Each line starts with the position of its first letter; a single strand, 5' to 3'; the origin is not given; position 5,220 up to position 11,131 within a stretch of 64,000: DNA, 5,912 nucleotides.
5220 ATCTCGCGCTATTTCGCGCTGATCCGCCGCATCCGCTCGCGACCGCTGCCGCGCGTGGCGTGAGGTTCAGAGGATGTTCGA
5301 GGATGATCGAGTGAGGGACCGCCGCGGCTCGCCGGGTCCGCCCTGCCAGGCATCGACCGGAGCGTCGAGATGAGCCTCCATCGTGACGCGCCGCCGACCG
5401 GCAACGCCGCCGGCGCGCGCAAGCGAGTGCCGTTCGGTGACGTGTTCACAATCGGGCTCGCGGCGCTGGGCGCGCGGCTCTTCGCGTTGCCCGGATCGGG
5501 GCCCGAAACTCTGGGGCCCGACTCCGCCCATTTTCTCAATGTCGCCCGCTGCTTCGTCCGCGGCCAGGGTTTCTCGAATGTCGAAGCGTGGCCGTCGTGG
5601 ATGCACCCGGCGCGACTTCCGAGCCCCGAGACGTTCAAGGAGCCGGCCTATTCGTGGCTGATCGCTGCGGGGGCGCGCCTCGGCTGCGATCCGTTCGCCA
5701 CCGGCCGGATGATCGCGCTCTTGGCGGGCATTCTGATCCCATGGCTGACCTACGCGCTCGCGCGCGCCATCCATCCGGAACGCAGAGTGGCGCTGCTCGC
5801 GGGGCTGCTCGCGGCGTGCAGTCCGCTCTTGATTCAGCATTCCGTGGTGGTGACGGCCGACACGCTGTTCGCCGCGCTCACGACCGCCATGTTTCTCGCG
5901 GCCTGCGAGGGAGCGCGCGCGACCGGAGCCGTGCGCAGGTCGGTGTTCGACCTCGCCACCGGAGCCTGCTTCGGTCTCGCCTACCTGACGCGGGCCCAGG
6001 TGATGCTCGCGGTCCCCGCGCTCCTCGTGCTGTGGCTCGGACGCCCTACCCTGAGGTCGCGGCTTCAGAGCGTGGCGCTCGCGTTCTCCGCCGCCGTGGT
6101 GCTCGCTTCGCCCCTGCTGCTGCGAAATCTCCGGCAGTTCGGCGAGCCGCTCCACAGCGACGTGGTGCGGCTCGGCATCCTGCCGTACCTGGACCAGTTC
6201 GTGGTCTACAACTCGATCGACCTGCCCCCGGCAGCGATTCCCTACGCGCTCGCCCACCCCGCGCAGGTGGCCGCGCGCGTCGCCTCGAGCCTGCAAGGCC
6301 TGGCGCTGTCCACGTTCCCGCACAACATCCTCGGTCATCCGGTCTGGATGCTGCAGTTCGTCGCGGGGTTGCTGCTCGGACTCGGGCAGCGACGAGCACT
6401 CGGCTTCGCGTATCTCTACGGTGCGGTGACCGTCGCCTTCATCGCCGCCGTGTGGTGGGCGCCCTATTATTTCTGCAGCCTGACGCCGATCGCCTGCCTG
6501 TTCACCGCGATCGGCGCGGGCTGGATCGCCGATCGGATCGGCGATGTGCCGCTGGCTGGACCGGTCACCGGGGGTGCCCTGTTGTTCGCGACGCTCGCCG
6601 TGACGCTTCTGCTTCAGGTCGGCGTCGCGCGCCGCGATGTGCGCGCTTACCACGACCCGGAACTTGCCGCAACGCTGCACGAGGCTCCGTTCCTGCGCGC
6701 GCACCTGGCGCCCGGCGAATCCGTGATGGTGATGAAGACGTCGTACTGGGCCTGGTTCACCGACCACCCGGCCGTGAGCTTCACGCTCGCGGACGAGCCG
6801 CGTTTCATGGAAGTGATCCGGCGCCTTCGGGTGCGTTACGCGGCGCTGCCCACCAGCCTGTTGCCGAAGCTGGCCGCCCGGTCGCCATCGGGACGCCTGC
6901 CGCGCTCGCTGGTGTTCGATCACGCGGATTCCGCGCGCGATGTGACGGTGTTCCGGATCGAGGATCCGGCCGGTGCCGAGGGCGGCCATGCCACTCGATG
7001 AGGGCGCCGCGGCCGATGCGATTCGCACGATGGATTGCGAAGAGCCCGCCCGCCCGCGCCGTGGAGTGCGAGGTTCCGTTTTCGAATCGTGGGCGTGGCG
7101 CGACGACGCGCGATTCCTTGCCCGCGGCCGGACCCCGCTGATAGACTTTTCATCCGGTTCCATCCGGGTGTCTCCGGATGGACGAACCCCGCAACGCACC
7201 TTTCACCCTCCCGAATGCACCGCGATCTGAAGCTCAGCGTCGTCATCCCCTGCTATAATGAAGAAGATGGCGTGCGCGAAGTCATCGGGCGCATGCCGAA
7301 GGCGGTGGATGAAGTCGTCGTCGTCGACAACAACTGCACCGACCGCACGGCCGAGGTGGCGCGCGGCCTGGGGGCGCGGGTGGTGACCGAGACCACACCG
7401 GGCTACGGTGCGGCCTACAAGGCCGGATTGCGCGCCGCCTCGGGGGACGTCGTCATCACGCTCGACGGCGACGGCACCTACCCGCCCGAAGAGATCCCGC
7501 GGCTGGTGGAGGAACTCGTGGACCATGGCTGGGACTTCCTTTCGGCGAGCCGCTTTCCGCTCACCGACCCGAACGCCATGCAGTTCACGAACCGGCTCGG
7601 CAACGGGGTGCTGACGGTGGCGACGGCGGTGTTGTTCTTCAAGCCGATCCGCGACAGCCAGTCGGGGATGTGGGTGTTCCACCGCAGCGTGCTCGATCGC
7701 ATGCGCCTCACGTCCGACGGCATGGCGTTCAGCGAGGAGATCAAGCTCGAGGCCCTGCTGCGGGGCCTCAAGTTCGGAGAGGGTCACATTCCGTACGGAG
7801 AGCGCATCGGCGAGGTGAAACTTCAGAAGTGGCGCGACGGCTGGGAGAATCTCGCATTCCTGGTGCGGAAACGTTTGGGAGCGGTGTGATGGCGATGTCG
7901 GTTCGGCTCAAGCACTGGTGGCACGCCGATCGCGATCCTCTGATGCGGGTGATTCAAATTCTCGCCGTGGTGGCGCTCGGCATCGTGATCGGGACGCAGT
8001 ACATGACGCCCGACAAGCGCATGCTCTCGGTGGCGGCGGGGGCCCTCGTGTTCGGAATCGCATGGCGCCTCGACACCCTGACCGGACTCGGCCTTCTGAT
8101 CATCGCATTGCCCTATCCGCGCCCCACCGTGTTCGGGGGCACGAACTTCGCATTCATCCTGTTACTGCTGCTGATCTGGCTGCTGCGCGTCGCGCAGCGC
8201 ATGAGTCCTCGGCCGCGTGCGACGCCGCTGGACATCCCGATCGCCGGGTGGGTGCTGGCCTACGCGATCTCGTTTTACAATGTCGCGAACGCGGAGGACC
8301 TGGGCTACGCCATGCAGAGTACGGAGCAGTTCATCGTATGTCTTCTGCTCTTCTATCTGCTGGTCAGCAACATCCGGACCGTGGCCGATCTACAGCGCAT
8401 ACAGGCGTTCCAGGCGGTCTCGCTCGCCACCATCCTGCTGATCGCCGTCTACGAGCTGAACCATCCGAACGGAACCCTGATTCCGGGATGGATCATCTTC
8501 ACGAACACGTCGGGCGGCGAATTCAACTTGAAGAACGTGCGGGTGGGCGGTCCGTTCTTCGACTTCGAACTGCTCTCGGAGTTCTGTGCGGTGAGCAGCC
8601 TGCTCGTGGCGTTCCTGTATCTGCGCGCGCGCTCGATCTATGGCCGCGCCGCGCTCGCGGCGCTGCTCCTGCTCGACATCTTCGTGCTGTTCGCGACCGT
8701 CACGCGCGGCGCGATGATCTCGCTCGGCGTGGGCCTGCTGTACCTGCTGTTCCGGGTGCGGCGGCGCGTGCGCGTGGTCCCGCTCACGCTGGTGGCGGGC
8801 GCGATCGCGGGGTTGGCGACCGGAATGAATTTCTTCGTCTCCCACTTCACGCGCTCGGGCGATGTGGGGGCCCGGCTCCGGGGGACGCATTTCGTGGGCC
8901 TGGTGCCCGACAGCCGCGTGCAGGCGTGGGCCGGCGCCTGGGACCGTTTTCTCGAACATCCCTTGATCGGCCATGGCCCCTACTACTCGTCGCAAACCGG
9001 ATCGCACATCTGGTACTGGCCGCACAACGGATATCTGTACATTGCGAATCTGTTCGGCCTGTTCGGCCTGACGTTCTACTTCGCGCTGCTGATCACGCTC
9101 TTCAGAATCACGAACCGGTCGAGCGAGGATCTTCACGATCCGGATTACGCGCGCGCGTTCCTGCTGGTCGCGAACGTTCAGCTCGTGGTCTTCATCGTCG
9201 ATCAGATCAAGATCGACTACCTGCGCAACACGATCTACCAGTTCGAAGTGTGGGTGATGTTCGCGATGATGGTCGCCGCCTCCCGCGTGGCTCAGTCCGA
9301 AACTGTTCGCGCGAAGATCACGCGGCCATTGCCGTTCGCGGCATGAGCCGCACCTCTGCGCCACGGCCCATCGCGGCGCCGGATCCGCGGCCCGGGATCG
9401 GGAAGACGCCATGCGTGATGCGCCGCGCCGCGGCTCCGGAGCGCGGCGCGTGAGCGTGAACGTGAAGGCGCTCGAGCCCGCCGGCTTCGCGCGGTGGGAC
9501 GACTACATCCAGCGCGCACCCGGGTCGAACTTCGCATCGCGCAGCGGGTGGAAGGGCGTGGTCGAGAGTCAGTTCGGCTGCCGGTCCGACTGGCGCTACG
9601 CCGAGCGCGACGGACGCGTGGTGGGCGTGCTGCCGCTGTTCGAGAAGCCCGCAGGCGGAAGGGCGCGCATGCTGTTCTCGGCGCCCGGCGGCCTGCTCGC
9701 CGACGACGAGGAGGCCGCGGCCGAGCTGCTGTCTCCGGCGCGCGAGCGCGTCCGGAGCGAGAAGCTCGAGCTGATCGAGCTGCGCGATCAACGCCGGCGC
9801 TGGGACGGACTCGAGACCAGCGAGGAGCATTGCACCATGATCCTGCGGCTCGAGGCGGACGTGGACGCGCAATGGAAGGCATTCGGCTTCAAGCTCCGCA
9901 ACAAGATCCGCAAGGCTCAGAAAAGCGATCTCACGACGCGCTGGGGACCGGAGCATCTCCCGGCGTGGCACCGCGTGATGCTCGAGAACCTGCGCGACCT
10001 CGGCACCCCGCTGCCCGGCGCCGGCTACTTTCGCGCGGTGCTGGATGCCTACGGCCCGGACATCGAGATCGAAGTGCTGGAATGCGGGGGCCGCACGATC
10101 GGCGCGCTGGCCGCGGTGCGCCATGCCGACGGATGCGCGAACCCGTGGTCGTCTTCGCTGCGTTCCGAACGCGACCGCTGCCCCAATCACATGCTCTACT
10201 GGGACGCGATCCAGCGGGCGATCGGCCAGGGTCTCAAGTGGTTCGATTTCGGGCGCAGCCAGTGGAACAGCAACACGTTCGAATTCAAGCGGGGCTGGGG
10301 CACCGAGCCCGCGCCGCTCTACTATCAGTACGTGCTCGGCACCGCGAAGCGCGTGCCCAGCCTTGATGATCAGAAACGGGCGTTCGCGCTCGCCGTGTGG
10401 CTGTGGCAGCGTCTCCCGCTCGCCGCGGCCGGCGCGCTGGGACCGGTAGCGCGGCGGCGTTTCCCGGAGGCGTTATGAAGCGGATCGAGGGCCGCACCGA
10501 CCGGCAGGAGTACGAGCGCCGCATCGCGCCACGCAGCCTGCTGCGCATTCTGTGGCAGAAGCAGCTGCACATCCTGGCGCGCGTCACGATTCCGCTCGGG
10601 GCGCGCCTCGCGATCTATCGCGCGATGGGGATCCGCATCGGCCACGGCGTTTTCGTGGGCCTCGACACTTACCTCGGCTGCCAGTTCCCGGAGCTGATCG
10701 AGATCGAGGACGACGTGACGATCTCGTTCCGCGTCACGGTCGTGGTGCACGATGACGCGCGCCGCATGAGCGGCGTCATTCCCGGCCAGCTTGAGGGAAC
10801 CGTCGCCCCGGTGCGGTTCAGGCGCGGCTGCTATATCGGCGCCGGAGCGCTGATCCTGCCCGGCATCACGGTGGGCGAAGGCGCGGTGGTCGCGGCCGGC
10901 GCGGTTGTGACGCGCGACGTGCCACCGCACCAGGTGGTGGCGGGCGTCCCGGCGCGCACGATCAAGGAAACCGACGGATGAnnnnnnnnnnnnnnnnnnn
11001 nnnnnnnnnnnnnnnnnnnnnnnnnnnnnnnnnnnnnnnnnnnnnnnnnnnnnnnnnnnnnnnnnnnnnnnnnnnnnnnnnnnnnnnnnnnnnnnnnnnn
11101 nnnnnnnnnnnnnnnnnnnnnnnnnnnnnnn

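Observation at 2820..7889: Serial pairing of DPM1/ArnC-like GT2 enzymes with ArnT/PMT-like GT-C membrane glycosyltransferases, at least 5-6 GT-C genes in one island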

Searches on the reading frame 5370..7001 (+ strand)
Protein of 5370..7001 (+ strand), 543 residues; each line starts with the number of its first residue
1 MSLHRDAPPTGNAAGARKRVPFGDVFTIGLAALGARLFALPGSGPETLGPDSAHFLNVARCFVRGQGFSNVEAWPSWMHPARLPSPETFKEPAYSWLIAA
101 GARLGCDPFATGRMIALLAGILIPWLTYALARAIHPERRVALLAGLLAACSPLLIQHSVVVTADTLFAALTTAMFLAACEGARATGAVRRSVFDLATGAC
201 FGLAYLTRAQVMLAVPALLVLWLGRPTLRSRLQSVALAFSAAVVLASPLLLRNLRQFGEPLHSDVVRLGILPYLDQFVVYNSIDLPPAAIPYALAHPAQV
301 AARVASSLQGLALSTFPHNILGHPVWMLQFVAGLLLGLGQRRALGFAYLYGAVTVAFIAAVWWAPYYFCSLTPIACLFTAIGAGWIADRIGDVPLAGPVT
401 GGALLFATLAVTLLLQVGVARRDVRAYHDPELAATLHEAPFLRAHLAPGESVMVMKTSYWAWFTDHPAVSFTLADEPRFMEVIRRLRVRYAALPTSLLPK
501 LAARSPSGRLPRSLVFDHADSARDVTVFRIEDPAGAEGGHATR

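Call 7: search_protein_families(library=pfam, proteins=[window:5370-7001:+], max_evalue=0.01)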
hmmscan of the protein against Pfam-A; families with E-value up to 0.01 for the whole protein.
window:5370-7001:+ (543 aa): 2 families
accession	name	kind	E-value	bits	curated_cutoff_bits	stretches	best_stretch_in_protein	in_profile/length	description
PF13231.12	PMT_2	-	2.9e-14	54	26.1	1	92-244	4-154/160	Dolichyl-phosphate-mannose-protein mannosyltransferase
PF02366.24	PMT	-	9.7e-07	29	22.7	1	104-222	77-196/245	Dolichyl-phosphate-mannose-protein mannosyltransferase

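Call 13: search_protein_families(library=ncbifam, proteins=[window:5370-7001:+], max_evalue=0.01)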
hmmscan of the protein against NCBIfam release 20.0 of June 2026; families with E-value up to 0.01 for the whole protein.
window:5370-7001:+ (543 aa): 2 families
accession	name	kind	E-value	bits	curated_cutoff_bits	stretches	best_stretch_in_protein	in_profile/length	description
NF009784.2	PRK13279.1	equivalog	3.8e-06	25.8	567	1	95-247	66-220/539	lipid IV(A) 4-amino-4-deoxy-L-arabinosyltransferase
NF047510.1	LIC_10190_fam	subfamily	0.00022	20.1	100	1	117-261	171-310/424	LIC_10190 family membrane protein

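Call 20: search_solved_structures(query=window:5370-7001:+, max_evalue=1, show_alignments=2)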
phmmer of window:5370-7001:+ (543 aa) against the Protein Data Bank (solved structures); distinct sequences matched with E-value up to 1: 0.

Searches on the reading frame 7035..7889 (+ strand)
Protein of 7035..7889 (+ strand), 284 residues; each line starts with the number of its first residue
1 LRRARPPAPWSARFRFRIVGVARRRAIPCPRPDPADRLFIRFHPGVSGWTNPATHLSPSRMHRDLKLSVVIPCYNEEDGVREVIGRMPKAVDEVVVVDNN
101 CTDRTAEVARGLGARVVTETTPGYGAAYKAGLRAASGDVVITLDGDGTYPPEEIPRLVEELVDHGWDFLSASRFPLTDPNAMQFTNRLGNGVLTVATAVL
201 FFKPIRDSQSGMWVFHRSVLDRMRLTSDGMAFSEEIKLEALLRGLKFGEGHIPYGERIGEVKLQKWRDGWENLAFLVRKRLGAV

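Call 7: search_protein_families(library=pfam, proteins=[window:7035-7889:+], max_evalue=0.01)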
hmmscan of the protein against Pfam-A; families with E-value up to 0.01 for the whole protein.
window:7035-7889:+ (284 aa): 2 families
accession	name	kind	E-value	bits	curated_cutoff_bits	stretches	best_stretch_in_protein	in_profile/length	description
PF00535.33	Glycos_transf_2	-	2.3e-26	93.2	23.3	1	68-222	1-166/168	Glycosyl transferase family 2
PF13641.12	Glyco_tranf_2_3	-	3.5e-09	37.5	27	1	67-188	3-138/230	Glycosyltransferase like family 2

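Call 13: search_protein_families(library=ncbifam, proteins=[window:7035-7889:+], max_evalue=0.01)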
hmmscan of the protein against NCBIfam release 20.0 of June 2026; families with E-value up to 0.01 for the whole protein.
window:7035-7889:+ (284 aa): 16 families
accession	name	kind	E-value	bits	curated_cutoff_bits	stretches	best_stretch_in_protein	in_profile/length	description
NF041391.1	DPhHxTase_Halo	equivalog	2.9e-38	131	375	1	73-271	3-200/213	dolichyl-phosphate hexose transferase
TIGR04182.1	glyco_TIGR04182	equivalog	5.2e-36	124.5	325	1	67-273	2-211/293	S-layer glycoprotein N-glycosyltransferase AglJ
NF058614.1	PPMAGASynPpgS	equivalog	6.3e-19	68.3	370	1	69-236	4-178/226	polyprenyl-phospho-N-acetylgalactosaminyl synthase PpgS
NF007986.1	PRK10714.1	equivalog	2.6e-15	56.3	529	1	66-198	7-151/316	undecaprenyl-phosphate 4-deoxy-4-formamido-L-arabinose transferase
NF010496.0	PRK13915.1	equivalog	5.6e-15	55.2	262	1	61-162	27-143/307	glucosyl-3-phosphoglycerate synthase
TIGR04283.1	glyco_like_mftF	equivalog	1.4e-12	47.7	182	1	67-163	1-98/221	TIGR04283 family arsenosugar biosynthesis glycosyltransferase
NF047588.1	GlcsyltransPgfSStrep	equivalog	3.7e-10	39.5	500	1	65-234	1-178/308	glycosyltransferase PgfS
TIGR03937.1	PgaC_IcaA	equivalog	1.3e-08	34.2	422.3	1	59-162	39-151/407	poly-beta-1,6-N-acetyl-D-glucosamine synthase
TIGR03965.1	mycofact_glyco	equivalog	2.3e-07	30.1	280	1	55-165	64-183/467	mycofactocin biosynthesis glycosyltransferase MftF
NF041875.1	EPS_EpsD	equivalog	3.3e-07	30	370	1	67-152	1-95/325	exopolysaccharide biosynthesis glycosyltransferase EpsD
NF041865.1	EpsU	equivalog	5.8e-07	28.9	700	1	58-149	31-135/394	exopolysaccharide biosynthesis GT2 family glycosyltransferase EpsU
NF038302.1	EPS_HpsE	equivalog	1.9e-06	27.1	300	1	66-147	2-97/307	hormogonium polysaccharide biosynthesis glycosyltransferase HpsE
NF007482.0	PRK10073.1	equivalog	7.1e-06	25.2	423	1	62-159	3-108/334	glycosyltransferase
NF047683.1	TeichurnBiosyTuaG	equivalog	0.0017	18.1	400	1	65-168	6-118/252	teichuronic acid biosynthesis protein TuaG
NF045692.1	OglycostaseCruG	equivalog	0.0041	16.1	600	0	66-111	42-90/386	2'-O-glycosyltransferase CruG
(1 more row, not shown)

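Call 15: search_solved_structures(query=window:7035-7889:+, max_evalue=0.001)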
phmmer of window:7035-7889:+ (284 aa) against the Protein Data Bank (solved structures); distinct sequences matched with E-value up to 0.001: 19.
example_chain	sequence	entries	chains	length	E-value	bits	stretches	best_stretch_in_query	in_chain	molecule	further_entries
5mlz_A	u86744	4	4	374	3.9e-19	72.5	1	62-253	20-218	Dolichol monophosphate mannose synthase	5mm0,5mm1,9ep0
9bhc_C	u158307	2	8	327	2.1e-12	50.4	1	66-179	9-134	Undecaprenyl-phosphate 4-deoxy-4-formamido-L-arabinose transferase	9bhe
8vxh_A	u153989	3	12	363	2.2e-12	50.3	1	66-179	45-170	Undecaprenyl-phosphate 4-deoxy-4-formamido-L-arabinose transferase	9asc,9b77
9hwj_A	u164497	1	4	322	3.5e-12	49.7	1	61-178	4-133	Undecaprenyl-phosphate 4-deoxy-4-formamido-L-arabinose transferase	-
7pdo_A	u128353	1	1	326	3e-08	36.8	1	48-162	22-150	Glucosyl-3-phosphoglycerate synthase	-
7p5l_A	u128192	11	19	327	3e-08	36.8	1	48-162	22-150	Glucosyl-3-phosphoglycerate synthase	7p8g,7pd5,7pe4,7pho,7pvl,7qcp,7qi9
4y6n_A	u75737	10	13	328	4.3e-08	36.2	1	59-168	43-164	Glucosyl-3-phosphoglycerate synthase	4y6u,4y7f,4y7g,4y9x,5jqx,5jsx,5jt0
3e25_A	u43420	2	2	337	4.6e-08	36.1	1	59-168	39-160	Putative uncharacterized protein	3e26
4ddz_A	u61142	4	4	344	4.8e-08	36.1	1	60-168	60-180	GLUCOSYL-3-PHOSPHOGLYCERATE SYNTHASE (GpgS) | Glucosyl-3-phosphoglycerate synthase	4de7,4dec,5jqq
3ckj_A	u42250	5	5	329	5.1e-08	36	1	48-194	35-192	Putative uncharacterized protein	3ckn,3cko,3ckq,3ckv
5eke_A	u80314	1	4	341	7.3e-07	32.2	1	62-188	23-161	Uncharacterized glycosyltransferase sll0501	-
5ekp_C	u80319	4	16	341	7.3e-07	32.2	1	62-188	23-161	Uncharacterized glycosyltransferase sll0501 | Glycosyltransferase sll0501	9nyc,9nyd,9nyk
9nye_A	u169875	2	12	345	7.5e-07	32.2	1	62-188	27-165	Glycosyltransferase sll0501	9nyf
22ao_A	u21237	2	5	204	1.5e-06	31.2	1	68-163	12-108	GmaR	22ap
6yv7_B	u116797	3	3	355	3.2e-06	30.1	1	49-223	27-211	Glycosyl transferase, family 2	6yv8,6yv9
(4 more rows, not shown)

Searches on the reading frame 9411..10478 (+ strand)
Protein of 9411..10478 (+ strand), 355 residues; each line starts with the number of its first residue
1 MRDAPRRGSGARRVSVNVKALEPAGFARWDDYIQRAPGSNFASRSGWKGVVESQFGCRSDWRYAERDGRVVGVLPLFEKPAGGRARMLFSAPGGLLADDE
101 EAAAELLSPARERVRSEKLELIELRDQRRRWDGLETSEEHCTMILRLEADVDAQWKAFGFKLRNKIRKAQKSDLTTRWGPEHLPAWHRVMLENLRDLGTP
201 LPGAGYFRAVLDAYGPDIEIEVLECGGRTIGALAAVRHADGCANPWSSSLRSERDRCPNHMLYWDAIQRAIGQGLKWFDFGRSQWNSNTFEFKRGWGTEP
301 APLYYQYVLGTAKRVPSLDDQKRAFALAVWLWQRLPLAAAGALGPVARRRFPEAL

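Call 7: search_protein_families(library=pfam, proteins=[window:9411-10478:+], max_evalue=0.01)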
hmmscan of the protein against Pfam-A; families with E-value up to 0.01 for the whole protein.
window:9411-10478:+ (355 aa): 1 family
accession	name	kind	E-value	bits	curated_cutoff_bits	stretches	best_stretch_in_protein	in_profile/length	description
PF13480.13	Acetyltransf_6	-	7e-15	55.9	22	1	161-293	6-142/143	Acetyltransferase (GNAT) domain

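Call 70: search_protein_families(library=ncbifam, proteins=[window:9411-10478:+], max_evalue=0.001)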
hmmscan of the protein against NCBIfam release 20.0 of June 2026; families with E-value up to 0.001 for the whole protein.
window:9411-10478:+ (355 aa): 1 family
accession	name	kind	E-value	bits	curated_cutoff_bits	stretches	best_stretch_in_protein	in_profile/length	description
TIGR03019.1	pepcterm_femAB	equivalog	2.8e-74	250.1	260.35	1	27-350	1-328/330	FemAB family XrtA/PEP-CTERM system-associated protein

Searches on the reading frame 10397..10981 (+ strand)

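Call 7: search_protein_families(library=pfam, proteins=[window:10397-10981:+], max_evalue=0.01)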
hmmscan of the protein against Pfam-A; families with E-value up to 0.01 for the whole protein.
window:10397-10981:+ (194 aa): 2 families
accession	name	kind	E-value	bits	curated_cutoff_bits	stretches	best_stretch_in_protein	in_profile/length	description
PF00132.30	Hexapep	-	5.1e-09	35.9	27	1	143-173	6-36/36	Bacterial transferase hexapeptide (six repeats)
PF14602.12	Hexapep_2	-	1.3e-08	34.8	27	1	144-173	7-34/34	Hexapeptide repeat of succinyl-transferase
